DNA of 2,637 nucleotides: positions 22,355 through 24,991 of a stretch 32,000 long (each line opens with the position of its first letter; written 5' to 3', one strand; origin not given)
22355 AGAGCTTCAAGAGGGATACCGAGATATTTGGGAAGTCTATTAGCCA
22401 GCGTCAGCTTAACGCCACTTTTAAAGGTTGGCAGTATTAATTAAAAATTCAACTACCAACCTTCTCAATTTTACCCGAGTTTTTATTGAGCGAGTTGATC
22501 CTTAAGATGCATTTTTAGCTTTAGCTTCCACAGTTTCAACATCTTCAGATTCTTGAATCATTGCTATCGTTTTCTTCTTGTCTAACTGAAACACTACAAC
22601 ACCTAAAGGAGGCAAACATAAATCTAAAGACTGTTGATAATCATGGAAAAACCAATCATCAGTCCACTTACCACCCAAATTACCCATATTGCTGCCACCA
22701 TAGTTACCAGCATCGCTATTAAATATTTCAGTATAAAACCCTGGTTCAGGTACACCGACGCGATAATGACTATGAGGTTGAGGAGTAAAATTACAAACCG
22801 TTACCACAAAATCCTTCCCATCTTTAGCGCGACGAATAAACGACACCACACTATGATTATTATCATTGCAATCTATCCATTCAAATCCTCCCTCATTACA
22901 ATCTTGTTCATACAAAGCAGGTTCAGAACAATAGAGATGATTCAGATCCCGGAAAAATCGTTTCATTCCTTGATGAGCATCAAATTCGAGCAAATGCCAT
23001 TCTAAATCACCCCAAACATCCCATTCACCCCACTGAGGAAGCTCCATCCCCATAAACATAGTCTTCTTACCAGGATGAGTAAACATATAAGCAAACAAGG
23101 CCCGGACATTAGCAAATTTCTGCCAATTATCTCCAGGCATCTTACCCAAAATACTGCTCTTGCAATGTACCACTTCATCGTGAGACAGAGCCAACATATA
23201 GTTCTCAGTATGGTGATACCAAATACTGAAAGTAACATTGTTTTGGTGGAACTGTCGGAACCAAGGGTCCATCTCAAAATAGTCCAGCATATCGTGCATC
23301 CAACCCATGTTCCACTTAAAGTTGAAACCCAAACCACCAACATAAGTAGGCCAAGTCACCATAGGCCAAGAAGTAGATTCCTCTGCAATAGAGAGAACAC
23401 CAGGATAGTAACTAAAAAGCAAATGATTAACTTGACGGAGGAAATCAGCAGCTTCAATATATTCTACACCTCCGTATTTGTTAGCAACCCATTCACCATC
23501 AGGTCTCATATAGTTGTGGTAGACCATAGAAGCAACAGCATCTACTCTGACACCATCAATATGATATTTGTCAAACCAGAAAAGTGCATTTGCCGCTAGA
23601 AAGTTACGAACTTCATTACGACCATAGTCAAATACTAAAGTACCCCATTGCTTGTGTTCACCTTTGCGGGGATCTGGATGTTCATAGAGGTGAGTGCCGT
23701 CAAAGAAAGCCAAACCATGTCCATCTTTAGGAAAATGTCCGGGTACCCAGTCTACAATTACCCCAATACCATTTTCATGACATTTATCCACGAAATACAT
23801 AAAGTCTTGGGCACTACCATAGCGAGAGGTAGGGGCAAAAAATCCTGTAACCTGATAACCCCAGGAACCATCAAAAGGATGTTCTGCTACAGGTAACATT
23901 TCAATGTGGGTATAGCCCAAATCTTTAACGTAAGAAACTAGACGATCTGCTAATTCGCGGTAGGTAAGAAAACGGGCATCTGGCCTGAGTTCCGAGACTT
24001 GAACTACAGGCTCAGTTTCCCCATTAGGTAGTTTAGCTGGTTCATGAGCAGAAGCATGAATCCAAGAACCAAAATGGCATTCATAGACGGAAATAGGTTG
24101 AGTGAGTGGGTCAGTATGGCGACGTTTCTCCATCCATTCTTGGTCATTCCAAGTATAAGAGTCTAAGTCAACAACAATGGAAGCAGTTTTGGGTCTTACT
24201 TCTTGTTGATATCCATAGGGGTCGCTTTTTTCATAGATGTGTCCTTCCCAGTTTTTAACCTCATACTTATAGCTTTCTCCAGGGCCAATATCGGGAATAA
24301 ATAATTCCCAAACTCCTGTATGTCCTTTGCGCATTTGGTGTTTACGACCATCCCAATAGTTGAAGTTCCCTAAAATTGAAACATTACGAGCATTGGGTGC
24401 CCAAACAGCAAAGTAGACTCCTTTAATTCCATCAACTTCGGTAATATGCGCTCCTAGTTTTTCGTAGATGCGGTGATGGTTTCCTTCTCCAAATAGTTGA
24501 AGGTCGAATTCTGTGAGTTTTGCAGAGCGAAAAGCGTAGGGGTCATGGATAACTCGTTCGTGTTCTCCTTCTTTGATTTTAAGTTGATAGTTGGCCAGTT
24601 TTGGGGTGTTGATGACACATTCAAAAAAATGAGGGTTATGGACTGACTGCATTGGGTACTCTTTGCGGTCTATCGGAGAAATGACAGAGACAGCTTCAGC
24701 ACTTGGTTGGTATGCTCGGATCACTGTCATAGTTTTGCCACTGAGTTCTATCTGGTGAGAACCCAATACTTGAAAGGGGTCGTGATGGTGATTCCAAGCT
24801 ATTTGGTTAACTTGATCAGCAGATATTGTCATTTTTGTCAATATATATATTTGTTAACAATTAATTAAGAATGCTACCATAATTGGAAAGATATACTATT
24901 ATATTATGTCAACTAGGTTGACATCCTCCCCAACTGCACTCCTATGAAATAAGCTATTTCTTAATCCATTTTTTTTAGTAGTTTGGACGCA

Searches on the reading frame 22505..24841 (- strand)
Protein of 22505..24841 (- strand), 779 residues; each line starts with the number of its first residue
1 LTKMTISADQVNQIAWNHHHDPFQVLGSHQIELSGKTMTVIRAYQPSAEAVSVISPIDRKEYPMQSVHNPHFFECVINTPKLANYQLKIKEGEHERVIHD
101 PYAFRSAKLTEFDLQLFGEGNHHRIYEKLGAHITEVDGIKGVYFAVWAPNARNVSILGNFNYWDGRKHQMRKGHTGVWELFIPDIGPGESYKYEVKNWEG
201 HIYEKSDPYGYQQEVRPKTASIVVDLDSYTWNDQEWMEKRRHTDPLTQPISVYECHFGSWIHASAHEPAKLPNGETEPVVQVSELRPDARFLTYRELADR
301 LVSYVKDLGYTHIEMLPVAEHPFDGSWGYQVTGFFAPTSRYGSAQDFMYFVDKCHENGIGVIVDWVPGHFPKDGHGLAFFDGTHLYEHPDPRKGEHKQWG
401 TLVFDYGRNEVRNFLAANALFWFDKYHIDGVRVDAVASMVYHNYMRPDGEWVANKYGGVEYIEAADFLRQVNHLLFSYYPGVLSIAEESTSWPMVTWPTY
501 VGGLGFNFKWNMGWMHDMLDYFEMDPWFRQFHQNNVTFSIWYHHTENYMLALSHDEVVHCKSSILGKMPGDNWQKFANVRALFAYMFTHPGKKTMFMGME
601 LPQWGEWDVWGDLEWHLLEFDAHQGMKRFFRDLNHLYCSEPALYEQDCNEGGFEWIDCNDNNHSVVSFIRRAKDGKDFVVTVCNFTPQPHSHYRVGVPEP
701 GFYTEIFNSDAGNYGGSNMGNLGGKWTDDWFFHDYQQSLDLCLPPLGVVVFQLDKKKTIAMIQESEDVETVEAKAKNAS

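Call 11: search_protein_families(library=pfam, proteins=[window:22505-24841:-], max_evalue=0.001)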
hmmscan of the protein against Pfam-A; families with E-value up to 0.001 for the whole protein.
window:22505-24841:- (779 aa): 4 families
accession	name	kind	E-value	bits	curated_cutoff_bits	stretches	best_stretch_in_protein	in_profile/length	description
PF02922.24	CBM_48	-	3.4e-36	123.9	22.4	2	128-210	1-83/83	Carbohydrate-binding module 48 (Isoamylase N-terminal domain)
PF22019.2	GlgB_N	-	7.2e-34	116.2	27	2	8-102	2-94/94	alpha-1,4-glucan branching enzyme GlgB, N-terminal domain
PF02806.24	Alpha-amylase_C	-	3.3e-28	98.3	21.2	1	655-753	1-94/95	Alpha amylase, C-terminal all-beta domain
PF00128.31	Alpha-amylase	-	4.1e-18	66.3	22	2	303-371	26-93/446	Alpha amylase, catalytic domain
